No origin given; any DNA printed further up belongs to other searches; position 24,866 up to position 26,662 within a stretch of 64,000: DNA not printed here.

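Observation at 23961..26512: Translationally overlapped B12-radical-SAM enzyme and type III polyketide synthase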

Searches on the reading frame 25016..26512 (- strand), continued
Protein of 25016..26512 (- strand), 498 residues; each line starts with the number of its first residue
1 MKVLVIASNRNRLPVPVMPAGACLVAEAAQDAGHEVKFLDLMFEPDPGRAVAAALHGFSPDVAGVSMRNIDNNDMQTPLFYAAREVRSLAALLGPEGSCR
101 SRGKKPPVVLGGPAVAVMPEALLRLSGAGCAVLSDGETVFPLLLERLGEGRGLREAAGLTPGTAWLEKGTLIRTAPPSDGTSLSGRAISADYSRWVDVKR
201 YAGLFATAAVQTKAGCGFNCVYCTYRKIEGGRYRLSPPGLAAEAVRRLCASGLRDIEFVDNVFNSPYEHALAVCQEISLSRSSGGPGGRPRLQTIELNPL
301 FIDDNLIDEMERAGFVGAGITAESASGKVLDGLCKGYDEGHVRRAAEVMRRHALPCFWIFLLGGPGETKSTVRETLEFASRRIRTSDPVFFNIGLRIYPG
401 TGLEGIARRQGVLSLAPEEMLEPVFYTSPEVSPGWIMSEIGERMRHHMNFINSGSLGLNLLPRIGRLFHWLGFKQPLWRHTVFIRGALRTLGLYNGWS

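Call 24: search_protein_families(library=ncbifam, proteins=[L070:8001-9419:+, L056:8001-9413:+, L018:8001-9419:+, L070:9663-10703:+, L056:9588-10622:+], max_evalue=1e-10)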
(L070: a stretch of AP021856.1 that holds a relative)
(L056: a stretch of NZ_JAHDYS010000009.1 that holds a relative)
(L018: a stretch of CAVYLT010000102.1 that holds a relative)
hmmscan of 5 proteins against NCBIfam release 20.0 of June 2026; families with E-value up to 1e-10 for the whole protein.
L070:8001-9419:+ (473 aa): 15 families
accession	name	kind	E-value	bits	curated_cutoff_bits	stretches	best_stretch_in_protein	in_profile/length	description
TIGR04072.2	rSAM_ladder_B12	equivalog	9.5e-97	324.4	360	1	2-451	1-435/443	lipid biosynthesis B12-binding/radical SAM protein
TIGR04385.1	B12_rSAM_cofa1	equivalog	8.1e-49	167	450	1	17-406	18-412/438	B12 lower ligand biosynthesis radical SAM protein BzaD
TIGR04428.1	B12_rSAM_trp_MT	equivalog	3.6e-34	118.1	500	2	15-153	12-151/558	tryptophan 2-C-methyltransferase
TIGR04479.1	bcpD_PhpK_rSAM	subfamily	3.9e-24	84.9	600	1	112-362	163-409/504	PhpK family radical SAM P-methyltransferase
TIGR04013.1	B12_SAM_MJ_1487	hypoth_equivalog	1.2e-20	73.7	251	1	83-245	57-203/382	TIGR04013 family B12-binding domain/radical SAM domain-containing protein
TIGR03471.1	HpnJ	equivalog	1.6e-20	73.4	577.6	1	90-396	90-396/472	hopanoid biosynthesis associated radical SAM protein HpnJ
TIGR02026.1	BchE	equivalog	8.8e-18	64.4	481.35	1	19-362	22-365/497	magnesium-protoporphyrin IX monomethyl ester anaerobic oxidative cyclase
NF033070.1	rSAM_AprD4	equivalog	1.5e-17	63.7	500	1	189-393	192-396/456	AprD4 family radical SAM diol-dehydratase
TIGR04367.1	HpnR_B12_rSAM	equivalog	3.5e-15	55.5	650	1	18-267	21-257/490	hopanoid C-3 methylase HpnR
TIGR04014.1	B12_SAM_MJ_0865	equivalog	6.6e-15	54.8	360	1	84-387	56-358/434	methyl-coenzyme M reductase glutamine C-methyltransferase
NF050148.1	rSAM_ApyD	equivalog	4e-14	51.9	750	1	25-383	31-389/645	RiPP biosynthesis radical SAM protein ApyD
TIGR03975.1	rSAM_ocin_1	subfamily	3.4e-13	49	281.85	1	92-356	151-424/606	RiPP maturation radical SAM C-methyltransferase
NF040546.1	rSAM_CUAEP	equivalog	3.8e-13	48.9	500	1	106-393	85-374/468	CUAEP/CCAEP-tail radical SAM (seleno)protein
NF045585.1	rSAM_slr0320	equivalog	2e-12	46.4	775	0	93-395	134-445/511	photosystem II high light acclimation radical SAM protein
TIGR04295.1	B12_rSAM_oligo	hypoth_equivalog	1.1e-11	44.1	400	1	16-330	22-329/422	TIGR04295 family B12-binding domain-containing radical SAM protein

L056:8001-9413:+ (471 aa): 14 families
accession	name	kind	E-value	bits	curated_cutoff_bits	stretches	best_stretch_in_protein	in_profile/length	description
TIGR04072.2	rSAM_ladder_B12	equivalog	3.9e-92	309.2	360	1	2-429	1-415/443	lipid biosynthesis B12-binding/radical SAM protein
TIGR04385.1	B12_rSAM_cofa1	equivalog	5.6e-40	137.9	450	1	17-404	18-412/438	B12 lower ligand biosynthesis radical SAM protein BzaD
TIGR04428.1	B12_rSAM_trp_MT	equivalog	9.8e-35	119.9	500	2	195-382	220-418/558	tryptophan 2-C-methyltransferase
TIGR04479.1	bcpD_PhpK_rSAM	subfamily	3.2e-22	78.6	600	1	190-358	240-407/504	PhpK family radical SAM P-methyltransferase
TIGR03471.1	HpnJ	equivalog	4.1e-22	78.7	577.6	1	103-415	103-417/472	hopanoid biosynthesis associated radical SAM protein HpnJ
NF033070.1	rSAM_AprD4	equivalog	6.2e-21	74.8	500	1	193-396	198-401/456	AprD4 family radical SAM diol-dehydratase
TIGR04014.1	B12_SAM_MJ_0865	equivalog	3.4e-18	65.6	360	1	79-385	51-358/434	methyl-coenzyme M reductase glutamine C-methyltransferase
TIGR04367.1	HpnR_B12_rSAM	equivalog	2.7e-14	52.6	650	1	18-335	21-328/490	hopanoid C-3 methylase HpnR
TIGR04013.1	B12_SAM_MJ_1487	hypoth_equivalog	2.9e-14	52.7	251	0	83-243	54-203/382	TIGR04013 family B12-binding domain/radical SAM domain-containing protein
NF045585.1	rSAM_slr0320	equivalog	5e-14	51.7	775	1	98-398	139-450/511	photosystem II high light acclimation radical SAM protein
NF050148.1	rSAM_ApyD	equivalog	6.7e-14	51.2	750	1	21-379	27-387/645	RiPP biosynthesis radical SAM protein ApyD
TIGR03975.1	rSAM_ocin_1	subfamily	7.8e-13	47.8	281.85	1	99-348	159-418/606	RiPP maturation radical SAM C-methyltransferase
TIGR02026.1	BchE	equivalog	1.3e-12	47.4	481.35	1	19-353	22-358/497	magnesium-protoporphyrin IX monomethyl ester anaerobic oxidative cyclase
NF040546.1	rSAM_CUAEP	equivalog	6.4e-11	41.6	500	0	196-423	176-405/468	CUAEP/CCAEP-tail radical SAM (seleno)protein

L018:8001-9419:+ (473 aa): 14 families
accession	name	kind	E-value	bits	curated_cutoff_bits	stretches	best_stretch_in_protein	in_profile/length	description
TIGR04072.2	rSAM_ladder_B12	equivalog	1.3e-94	317.4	360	1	3-430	2-414/443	lipid biosynthesis B12-binding/radical SAM protein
TIGR04385.1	B12_rSAM_cofa1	equivalog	5.1e-54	184.1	450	1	17-407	18-413/438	B12 lower ligand biosynthesis radical SAM protein BzaD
TIGR04428.1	B12_rSAM_trp_MT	equivalog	2.6e-36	125.2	500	2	8-153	5-151/558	tryptophan 2-C-methyltransferase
TIGR04479.1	bcpD_PhpK_rSAM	subfamily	3.5e-23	81.7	600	1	127-362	179-409/504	PhpK family radical SAM P-methyltransferase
TIGR03471.1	HpnJ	equivalog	9.1e-23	80.9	577.6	1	100-398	100-398/472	hopanoid biosynthesis associated radical SAM protein HpnJ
NF033070.1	rSAM_AprD4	equivalog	6.5e-22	78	500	1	195-393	198-396/456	AprD4 family radical SAM diol-dehydratase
TIGR04013.1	B12_SAM_MJ_1487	hypoth_equivalog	8.6e-22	77.5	251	1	88-245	62-203/382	TIGR04013 family B12-binding domain/radical SAM domain-containing protein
TIGR04367.1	HpnR_B12_rSAM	equivalog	1.7e-21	76.3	650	1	15-382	18-368/490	hopanoid C-3 methylase HpnR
TIGR04014.1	B12_SAM_MJ_0865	equivalog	5.9e-20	71.5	360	1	84-362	56-336/434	methyl-coenzyme M reductase glutamine C-methyltransferase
NF050148.1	rSAM_ApyD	equivalog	7e-20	70.9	750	1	97-381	103-387/645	RiPP biosynthesis radical SAM protein ApyD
TIGR02026.1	BchE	equivalog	8.9e-19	67.7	481.35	1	13-365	16-367/497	magnesium-protoporphyrin IX monomethyl ester anaerobic oxidative cyclase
NF045585.1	rSAM_slr0320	equivalog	3.6e-17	62.1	775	1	96-396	137-446/511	photosystem II high light acclimation radical SAM protein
TIGR03975.1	rSAM_ocin_1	subfamily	5.6e-15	54.9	281.85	1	99-356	159-424/606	RiPP maturation radical SAM C-methyltransferase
TIGR04295.1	B12_rSAM_oligo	hypoth_equivalog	2.3e-14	52.9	400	1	16-315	22-314/422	TIGR04295 family B12-binding domain-containing radical SAM protein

L070:9663-10703:+ (347 aa): 6 families
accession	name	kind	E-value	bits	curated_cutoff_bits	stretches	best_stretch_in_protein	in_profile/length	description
NF042429.2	DHPHCoAsyn_DpgA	equivalog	3.4e-50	170.9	425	1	41-341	29-343/350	3,5-dihydroxyphenylacetyl-CoA synthase DpgA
TIGR00747.1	fabH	subfamily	3.8e-22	78.8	292.1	1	70-347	42-321/322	beta-ketoacyl-ACP synthase III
NF006829.0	PRK09352.1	subfamily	1.6e-21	76.7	249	1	71-346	45-319/322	beta-ketoacyl-ACP synthase 3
NF004623.0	PRK05963.1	equivalog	2.4e-13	50.1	437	1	79-346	54-326/328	beta-ketoacyl-ACP synthase III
NF003274.0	PRK04262.1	equivalog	1.6e-12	47.2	244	1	78-346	50-306/347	hydroxymethylglutaryl-CoA synthase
NF005541.0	PRK07204.1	equivalog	5.7e-12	45.7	402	0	81-346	54-327/329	beta-ketoacyl-ACP synthase III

L056:9588-10622:+ (345 aa): 7 families
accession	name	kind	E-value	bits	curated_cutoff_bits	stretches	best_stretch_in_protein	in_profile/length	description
NF042429.2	DHPHCoAsyn_DpgA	equivalog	3.5e-50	170.9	425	1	39-343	29-349/350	3,5-dihydroxyphenylacetyl-CoA synthase DpgA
NF006829.0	PRK09352.1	subfamily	1e-24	87.1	249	1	69-344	45-321/322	beta-ketoacyl-ACP synthase 3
TIGR00747.1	fabH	subfamily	2.9e-24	85.7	292.1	1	70-343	44-321/322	beta-ketoacyl-ACP synthase III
NF004623.0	PRK05963.1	equivalog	3.6e-19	69.2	437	0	75-198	52-170/328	beta-ketoacyl-ACP synthase III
NF003274.0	PRK04262.1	equivalog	5.9e-15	55.1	244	1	68-340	42-304/347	hydroxymethylglutaryl-CoA synthase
NF005541.0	PRK07204.1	equivalog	6e-13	48.9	402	1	72-342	48-327/329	beta-ketoacyl-ACP synthase III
NF005703.0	PRK07515.1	equivalog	3.2e-12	46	304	1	69-343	88-371/373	beta-ketoacyl-ACP synthase III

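Call 31: search_protein_families(library=pfam, proteins=[L031:5538-6740:+, L011:3617-5203:-, L047:685-1497:-, L012:3035-4027:-, L056:10719-12155:-, L004:4300-4827:+, L053:11016-11672:+], max_evalue=0.001)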
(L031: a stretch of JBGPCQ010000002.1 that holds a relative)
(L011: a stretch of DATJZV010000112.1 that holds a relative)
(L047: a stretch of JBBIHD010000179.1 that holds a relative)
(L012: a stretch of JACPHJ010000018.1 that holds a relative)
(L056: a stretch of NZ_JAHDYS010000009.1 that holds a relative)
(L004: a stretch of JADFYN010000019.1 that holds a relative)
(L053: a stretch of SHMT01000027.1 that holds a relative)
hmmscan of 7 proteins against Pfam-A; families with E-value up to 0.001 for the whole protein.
L031:5538-6740:+ (400 aa): 9 families
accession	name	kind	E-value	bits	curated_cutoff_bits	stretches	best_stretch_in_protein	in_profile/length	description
PF01494.25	FAD_binding_3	-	7.6e-49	167.2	22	1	4-338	2-348/349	FAD binding domain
PF12831.13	FAD_oxidored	-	7.5e-06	25.9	27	1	5-158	1-141/416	FAD dependent oxidoreductase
PF03486.20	HI0933_like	-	1.1e-05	25.4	50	1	5-36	2-33/244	HI0933-like protein Rossmann domain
PF05834.18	Lycopene_cycl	-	5.9e-05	22.8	23.4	0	5-37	1-35/380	Lycopene cyclase protein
PF01266.30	DAO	-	6.8e-05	23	27.9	1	5-50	1-48/353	FAD dependent oxidoreductase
PF00890.30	FAD_binding_2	-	9.7e-05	22.2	20.4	1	5-42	1-38/414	FAD binding domain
PF13450.12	NAD_binding_8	-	0.00052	20.7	21.9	0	8-35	1-28/68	NAD(P)-binding Rossmann-like domain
PF07992.20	Pyr_redox_2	-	0.0009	19.2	26.1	0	5-167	2-113/291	Pyridine nucleotide-disulphide oxidoreductase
PF01946.23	Thi4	-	0.00096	18.9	26.2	0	3-35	17-50/235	Thi4 family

L011:3617-5203:- (528 aa): 1 family
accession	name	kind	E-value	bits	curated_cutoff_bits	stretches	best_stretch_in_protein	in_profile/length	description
PF00115.25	COX1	-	3.4e-149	497.9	34.8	1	26-469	1-436/436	Cytochrome C and Quinol oxidase polypeptide I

L047:685-1497:- (270 aa): 1 family
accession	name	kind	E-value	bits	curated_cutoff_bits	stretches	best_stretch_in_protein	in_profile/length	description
PF02630.20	SCO1-SenC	-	7.1e-07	29.7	22.8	1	57-186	7-131/134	SCO1/SenC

L012:3035-4027:- (330 aa): 2 families
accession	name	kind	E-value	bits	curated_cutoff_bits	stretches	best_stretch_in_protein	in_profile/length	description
PF04015.17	DUF362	-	1.9e-44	152.5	24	1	91-294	1-199/200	Domain of unknown function (DUF362)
PF10518.14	TAT_signal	-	6.2e-05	23.2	22.7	1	6-22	1-17/21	TAT (twin-arginine translocation) pathway signal sequence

L056:10719-12155:- (478 aa): 2 families
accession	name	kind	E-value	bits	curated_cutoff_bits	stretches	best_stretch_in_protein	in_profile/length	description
PF04055.27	Radical_SAM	-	2.8e-18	67.1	29.5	1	199-362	1-164/166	Radical SAM superfamily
PF02310.24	B12-binding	-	2.9e-14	53.4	32.1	1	28-139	12-121/121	B12 binding domain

L004:4300-4827:+ (175 aa): 1 family
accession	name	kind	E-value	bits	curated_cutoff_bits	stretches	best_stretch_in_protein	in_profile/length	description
PF00080.25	Sod_Cu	-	3.5e-34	118.5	28.9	1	42-174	3-133/133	Copper/zinc superoxide dismutase (SODC)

L053:11016-11672:+ (218 aa): 1 family
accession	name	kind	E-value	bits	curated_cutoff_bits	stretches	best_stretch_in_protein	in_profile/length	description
PF01507.26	PAPS_reduct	-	4.8e-21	76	22.5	1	36-191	2-158/175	Phosphoadenosine phosphosulfate reductase domain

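Call 36: search_protein_families(library=ncbifam, proteins=[L056:10719-12155:-, L076:4970-6193:+, L076:4240-4977:+, L031:5538-6740:+, L035:6726-7955:+, L017:4799-5413:+, L017:207-965:+], max_evalue=0.00001)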
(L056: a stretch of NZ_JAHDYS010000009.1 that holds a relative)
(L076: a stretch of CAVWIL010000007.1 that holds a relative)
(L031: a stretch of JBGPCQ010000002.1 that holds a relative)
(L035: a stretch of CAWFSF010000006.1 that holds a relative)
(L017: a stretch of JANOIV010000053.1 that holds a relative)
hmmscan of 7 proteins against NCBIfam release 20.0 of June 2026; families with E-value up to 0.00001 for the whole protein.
L056:10719-12155:- (478 aa): 24 families
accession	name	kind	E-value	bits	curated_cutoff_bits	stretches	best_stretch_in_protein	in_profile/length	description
TIGR02026.1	BchE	equivalog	2.9e-45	155.1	481.35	1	30-446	22-441/497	magnesium-protoporphyrin IX monomethyl ester anaerobic oxidative cyclase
TIGR04367.1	HpnR_B12_rSAM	equivalog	4.4e-38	131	650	1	29-386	21-370/490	hopanoid C-3 methylase HpnR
NF050148.1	rSAM_ApyD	equivalog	9e-38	130.1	750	1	14-357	10-356/645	RiPP biosynthesis radical SAM protein ApyD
TIGR04479.1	bcpD_PhpK_rSAM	subfamily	3.6e-32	111.4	600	1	21-359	63-401/504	PhpK family radical SAM P-methyltransferase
TIGR03975.1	rSAM_ocin_1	subfamily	1.2e-28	100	281.85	1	59-362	115-425/606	RiPP maturation radical SAM C-methyltransferase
TIGR04014.1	B12_SAM_MJ_0865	equivalog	1.3e-28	100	360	1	121-391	88-360/434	methyl-coenzyme M reductase glutamine C-methyltransferase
TIGR04013.1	B12_SAM_MJ_1487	hypoth_equivalog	5.8e-28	97.8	251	1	62-245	36-200/382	TIGR04013 family B12-binding domain/radical SAM domain-containing protein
TIGR03471.1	HpnJ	equivalog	7.6e-28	97.6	577.6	1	71-421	70-421/472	hopanoid biosynthesis associated radical SAM protein HpnJ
NF038361.1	rSAM_Sden_1168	equivalog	2.4e-25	89.1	575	1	28-398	83-482/560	Sden_1168 family B12-binding radical SAM P-methyltransferase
TIGR04072.2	rSAM_ladder_B12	equivalog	5.2e-25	88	360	1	31-403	19-386/443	lipid biosynthesis B12-binding/radical SAM protein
NF040546.1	rSAM_CUAEP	equivalog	1e-24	87.1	500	1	85-368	64-342/468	CUAEP/CCAEP-tail radical SAM (seleno)protein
NF033712.0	B12_rSAM_KedN5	subfamily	5.5e-22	77.7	700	1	62-356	55-359/624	KedN5 family methylcobalamin-dependent radical SAM C-methyltransferase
NF040542.1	rSAM_RCCLKC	equivalog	5.4e-19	68.7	450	1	70-359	49-342/423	arsinothricin biosynthesis radical SAM protein ArsL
TIGR04385.1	B12_rSAM_cofa1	equivalog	4.9e-18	65.6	450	1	31-271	21-271/438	B12 lower ligand biosynthesis radical SAM protein BzaD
NF033070.1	rSAM_AprD4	equivalog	1e-15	57.6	500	1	193-426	193-425/456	AprD4 family radical SAM diol-dehydratase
TIGR04428.1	B12_rSAM_trp_MT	equivalog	7e-13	47.8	500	1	185-368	204-399/558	tryptophan 2-C-methyltransferase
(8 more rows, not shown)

L076:4970-6193:+ (407 aa): 0 families

L076:4240-4977:+ (245 aa): 14 families
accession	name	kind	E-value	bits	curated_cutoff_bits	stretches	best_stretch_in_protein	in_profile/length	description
NF004851.0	PRK06202.1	equivalog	5e-41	140.7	243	1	6-238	7-229/237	hypothetical protein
TIGR01934.1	MenG_MenH_UbiE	subfamily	6.2e-11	42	158.35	1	64-196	38-165/223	ubiquinone/menaquinone biosynthesis methyltransferase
NF001242.0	PRK00216.1-3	equivalog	1.2e-08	34.7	351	1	56-191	61-194/258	bifunctional demethylmenaquinone methyltransferase/2-methoxy-6-polyprenyl-1,4-benzoquinol methylase UbiE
NF004452.0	PRK05785.1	equivalog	4.3e-08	32.9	207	1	56-189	42-164/228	hypothetical protein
NF011527.0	PRK14968.1-1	equivalog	1.3e-07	31.5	242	1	66-140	35-98/192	putative methyltransferase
NF001241.0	PRK00216.1-2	equivalog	2.5e-07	30.6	327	1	54-170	42-146/231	demethylmenaquinone methyltransferase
NF041255.1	mycofact_MftM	equivalog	2.9e-07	30.1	200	1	94-166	162-235/289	mycofactocin oligosaccharide methyltransferase MftM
NF045823.1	PthPhpthDimycoMt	equivalog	5e-07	29.2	300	1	68-175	69-171/256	phthiotriol/phenolphthiotriol dimycocerosates methyltransferase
NF001240.0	PRK00216.1-1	equivalog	5.6e-07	28.8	378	1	45-171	47-167/251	bifunctional demethylmenaquinone methyltransferase/2-methoxy-6-polyprenyl-1,4-benzoquinol methylase UbiE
NF001244.0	PRK00216.1-5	equivalog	6.7e-07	28.8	216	1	65-194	50-175/236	bifunctional demethylmenaquinone methyltransferase/2-methoxy-6-polyprenyl-1,4-benzoquinol methylase UbiE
TIGR01983.1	UbiG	equivalog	2.6e-06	26.9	102.95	1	61-185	45-166/228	bifunctional 2-polyprenyl-6-hydroxyphenol methylase/3-demethylubiquinol 3-O-methyltransferase UbiG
NF001243.0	PRK00216.1-4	equivalog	2.6e-06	26.9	235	1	66-171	48-150/237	demethylmenaquinone methyltransferase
NF008300.0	PRK11088.1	equivalog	3.9e-06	26.5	303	1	65-144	85-160/272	23S rRNA (guanine(745)-N(1))-methyltransferase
NF052510.1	methyltran_MpqE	exception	8.5e-06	25.3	335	1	64-167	45-146/234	methyl-plastoquinone biosynthesis methyltransferase MpqE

L031:5538-6740:+ (400 aa): 55 families (the best 25 are shown)
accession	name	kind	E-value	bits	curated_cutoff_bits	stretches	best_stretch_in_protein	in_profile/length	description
NF006092.0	PRK08244.1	equivalog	5.5e-45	153.9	644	1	3-320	2-319/494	monooxygenase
NF033145.1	rif_monoox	equivalog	8.5e-43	146.9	800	1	5-352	2-349/472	rifampin monooxygenase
NF006002.0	PRK08132.1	subfamily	1.5e-41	142.4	416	2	4-204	26-226/552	FAD-dependent oxidoreductase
NF004832.0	PRK06184.1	subfamily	2.3e-41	142.1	476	1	2-306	5-317/506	hypothetical protein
NF004780.0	PRK06126.1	subfamily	8e-38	130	445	1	3-315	8-346/552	hypothetical protein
NF004831.0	PRK06183.1-5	equivalog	8.4e-36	123.5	546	1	4-354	9-363/568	bifunctional 3-(3-hydroxy-phenyl)propionate/3-hydroxycinnamic acid hydroxylase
NF005303.0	PRK06834.1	subfamily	1.1e-35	123.1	625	1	1-320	1-312/488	hypothetical protein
NF004829.0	PRK06183.1-3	subfamily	3.2e-35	121.9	390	1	2-362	7-376/520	bifunctional 3-(3-hydroxy-phenyl)propionate/3-hydroxycinnamic acid hydroxylase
NF004834.1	PRK06185.1-3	subfamily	6e-28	97.8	500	1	4-176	8-181/420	FAD-dependent oxidoreductase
TIGR01988.1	Ubi-OHases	subfamily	1.5e-27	96.5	224.65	1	5-375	1-383/387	ubiquinone biosynthesis hydroxylase, UbiH/UbiF/VisC/COQ6 family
NF004828.0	PRK06183.1-2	equivalog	3.1e-25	88.5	853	1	2-334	11-342/568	bifunctional 3-(3-hydroxy-phenyl)propionate/3-hydroxycinnamic acid hydroxylase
NF046068.1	AkvoneHdxseDnrF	equivalog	6e-25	88.1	650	1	6-315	1-330/439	aklavinone 12-hydroxylase DnrF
NF004827.0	PRK06183.1-1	equivalog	2.4e-24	85.7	966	1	4-330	16-344/554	bifunctional 3-(3-hydroxy-phenyl)propionate/3-hydroxycinnamic acid hydroxylase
NF005691.0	PRK07494.1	equivalog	3.4e-24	85.1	459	1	3-375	8-383/404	UbiH/UbiF family hydroxylase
NF004830.0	PRK06183.1-4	equivalog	4e-24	84.9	1135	1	3-335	18-352/617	bifunctional 3-(3-hydroxy-phenyl)propionate/3-hydroxycinnamic acid hydroxylase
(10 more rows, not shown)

L035:6726-7955:+ (409 aa): 27 families (the best 25 are shown)
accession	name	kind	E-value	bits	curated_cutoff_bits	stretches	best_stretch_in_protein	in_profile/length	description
TIGR03150.1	fabF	equivalog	4.7e-151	503.1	493.75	1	2-406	1-407/407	beta-ketoacyl-ACP synthase II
NF005589.0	PRK07314.1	subfamily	1.3e-149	498.5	387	1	1-408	3-412/413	beta-ketoacyl-ACP synthase II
NF004970.0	PRK06333.1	subfamily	2.5e-122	408.8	525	1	1-408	3-422/424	beta-ketoacyl-ACP synthase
NF006274.0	PRK08439.1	equivalog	4.1e-116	388.1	621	1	1-407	1-405/406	beta-ketoacyl-ACP synthase II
NF006434.0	PRK08722.1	equivalog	2.5e-106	356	759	1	2-407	4-413/414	beta-ketoacyl-ACP synthase II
NF006587.0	PRK09116.1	equivalog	3.7e-104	348.7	470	1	1-408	1-407/408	beta-ketoacyl-ACP synthase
NF005935.0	PRK07967.1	equivalog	1.9e-91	306.9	630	1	1-408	1-404/406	beta-ketoacyl-ACP synthase I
NF005076.0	PRK06501.1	equivalog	9.1e-91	304.8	629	1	4-407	13-422/425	beta-ketoacyl-ACP synthase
NF005916.1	PRK07910.1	equivalog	4e-89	299.4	560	1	3-405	13-415/418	KasA/KasB family beta-ketoacyl-ACP synthase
NF006618.0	PRK09185.1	subfamily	3.4e-80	270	407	1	1-407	2-392/394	beta-ketoacyl-ACP synthase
NF005490.0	PRK07103.1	equivalog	2.7e-78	263.9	445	1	2-408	4-413/414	polyketide beta-ketoacyl:acyl carrier protein synthase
NF004618.0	PRK05952.1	equivalog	2.1e-73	247.4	455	1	3-408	3-383/384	beta-ketoacyl-ACP synthase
NF058662.1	cispenta_AmcF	equivalog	5.4e-67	226.4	325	1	4-406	2-368/369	cispentacin biosynthesis acyltransferase subunit AmcF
NF040607.1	mycolic_Pks13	equivalog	5.4e-50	170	2100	1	62-407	179-525/1680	polyketide synthase Pks13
NF045894.1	PKS_plus_SDR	equivalog_domain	5.2e-49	166.8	1740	1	65-406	84-425/1515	type I polyketide synthase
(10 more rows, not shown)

L017:4799-5413:+ (204 aa): 3 families
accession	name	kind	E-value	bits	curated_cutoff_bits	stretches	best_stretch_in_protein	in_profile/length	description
NF002999.0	PRK03767.1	equivalog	2.1e-97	324.8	141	1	1-203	1-199/200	NAD(P)H:quinone oxidoreductase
TIGR01755.1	flav_wrbA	equivalog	1.9e-91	305.4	132.5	1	3-202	2-197/197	NAD(P)H:quinone oxidoreductase type IV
NF004050.0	PRK05569.1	subfamily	1.4e-06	28.8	136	0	1-48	1-47/141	flavodoxin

L017:207-965:+ (252 aa): 2 families
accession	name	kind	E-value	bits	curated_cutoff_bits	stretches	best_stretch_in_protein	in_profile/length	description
NF004851.0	PRK06202.1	equivalog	1.4e-48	165.4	243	1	8-245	4-234/237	hypothetical protein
NF001242.0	PRK00216.1-3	equivalog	6.5e-06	25.7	351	1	16-130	22-134/258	bifunctional demethylmenaquinone methyltransferase/2-methoxy-6-polyprenyl-1,4-benzoquinol methylase UbiE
